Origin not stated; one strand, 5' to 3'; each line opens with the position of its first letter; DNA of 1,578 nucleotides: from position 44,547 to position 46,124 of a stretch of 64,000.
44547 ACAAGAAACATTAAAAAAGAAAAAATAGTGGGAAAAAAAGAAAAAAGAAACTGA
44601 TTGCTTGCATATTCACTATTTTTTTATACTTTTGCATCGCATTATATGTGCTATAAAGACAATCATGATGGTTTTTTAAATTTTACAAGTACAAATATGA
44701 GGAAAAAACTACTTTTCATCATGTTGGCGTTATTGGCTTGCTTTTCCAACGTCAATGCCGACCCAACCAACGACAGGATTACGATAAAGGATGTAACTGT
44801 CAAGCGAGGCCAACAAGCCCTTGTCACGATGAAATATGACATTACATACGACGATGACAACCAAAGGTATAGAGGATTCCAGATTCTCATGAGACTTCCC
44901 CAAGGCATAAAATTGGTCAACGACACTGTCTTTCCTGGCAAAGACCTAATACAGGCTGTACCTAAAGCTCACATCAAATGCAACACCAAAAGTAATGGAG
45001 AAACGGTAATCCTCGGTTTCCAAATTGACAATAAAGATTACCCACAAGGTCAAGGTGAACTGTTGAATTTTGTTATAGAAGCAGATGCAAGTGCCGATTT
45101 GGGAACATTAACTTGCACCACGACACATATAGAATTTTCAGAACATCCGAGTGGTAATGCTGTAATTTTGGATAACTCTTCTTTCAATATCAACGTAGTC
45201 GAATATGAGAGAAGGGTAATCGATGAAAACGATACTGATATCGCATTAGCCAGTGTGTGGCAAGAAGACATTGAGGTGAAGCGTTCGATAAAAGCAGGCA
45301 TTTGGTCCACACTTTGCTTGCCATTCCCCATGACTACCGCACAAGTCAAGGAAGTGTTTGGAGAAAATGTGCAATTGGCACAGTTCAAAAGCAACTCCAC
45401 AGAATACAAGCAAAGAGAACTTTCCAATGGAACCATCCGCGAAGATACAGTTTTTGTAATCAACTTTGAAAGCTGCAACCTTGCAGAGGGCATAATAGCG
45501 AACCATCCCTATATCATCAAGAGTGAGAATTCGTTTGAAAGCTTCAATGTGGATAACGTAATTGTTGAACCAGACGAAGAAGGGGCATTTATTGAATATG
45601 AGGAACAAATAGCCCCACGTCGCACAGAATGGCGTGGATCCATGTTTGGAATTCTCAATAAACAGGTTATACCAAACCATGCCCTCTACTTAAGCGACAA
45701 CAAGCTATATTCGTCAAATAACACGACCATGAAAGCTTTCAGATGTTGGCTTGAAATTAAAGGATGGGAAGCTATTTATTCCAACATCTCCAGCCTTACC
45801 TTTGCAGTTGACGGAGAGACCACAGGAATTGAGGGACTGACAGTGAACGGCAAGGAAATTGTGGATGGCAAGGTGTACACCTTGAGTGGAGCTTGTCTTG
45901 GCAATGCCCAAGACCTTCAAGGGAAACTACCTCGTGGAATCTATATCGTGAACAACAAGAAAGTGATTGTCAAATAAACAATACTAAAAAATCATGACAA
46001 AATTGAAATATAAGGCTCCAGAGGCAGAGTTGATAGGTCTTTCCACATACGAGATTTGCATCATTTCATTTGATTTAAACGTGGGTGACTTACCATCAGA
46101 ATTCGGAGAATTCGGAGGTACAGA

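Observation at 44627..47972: Two tandem self-contained cassettes: secreted cohesin-like protein plus a 60-66 aa YxxP peptide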

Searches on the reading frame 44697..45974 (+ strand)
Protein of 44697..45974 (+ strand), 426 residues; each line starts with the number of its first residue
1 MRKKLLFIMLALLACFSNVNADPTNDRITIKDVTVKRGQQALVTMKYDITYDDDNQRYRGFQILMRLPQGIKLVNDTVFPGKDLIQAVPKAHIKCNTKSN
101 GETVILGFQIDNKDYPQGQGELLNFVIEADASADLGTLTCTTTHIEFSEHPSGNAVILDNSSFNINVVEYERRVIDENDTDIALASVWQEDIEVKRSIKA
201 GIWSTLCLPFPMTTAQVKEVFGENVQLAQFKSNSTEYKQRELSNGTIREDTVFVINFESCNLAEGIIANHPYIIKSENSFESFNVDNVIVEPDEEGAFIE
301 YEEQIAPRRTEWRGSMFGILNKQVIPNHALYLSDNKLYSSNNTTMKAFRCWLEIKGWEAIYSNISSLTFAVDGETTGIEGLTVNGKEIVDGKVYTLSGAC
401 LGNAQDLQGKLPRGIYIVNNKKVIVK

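Call 7: search_protein_families(library=pfam, proteins=[window:44697-45974:+], max_evalue=1)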
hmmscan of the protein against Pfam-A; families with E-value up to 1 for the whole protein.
window:44697-45974:+ (426 aa): 3 families
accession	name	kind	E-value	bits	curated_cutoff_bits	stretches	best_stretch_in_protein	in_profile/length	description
PF21426.3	GBS104-like_Ig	-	0.00093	20.4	26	1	18-59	42-81/112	Tip pilin GBS104-like, Ig-like domain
PF04355.18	BamE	-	0.037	14.3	23.2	1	212-262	16-66/71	Outer membrane protein assembly factor BamE domain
PF16482.11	Staufen_C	-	0.17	12.5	27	1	67-121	15-70/111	Staufen C-terminal domain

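Call 8: search_protein_families(library=ncbifam, proteins=[window:44697-45974:+], max_evalue=1)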
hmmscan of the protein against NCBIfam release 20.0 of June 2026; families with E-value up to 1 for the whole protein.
window:44697-45974:+ (426 aa): 0 families
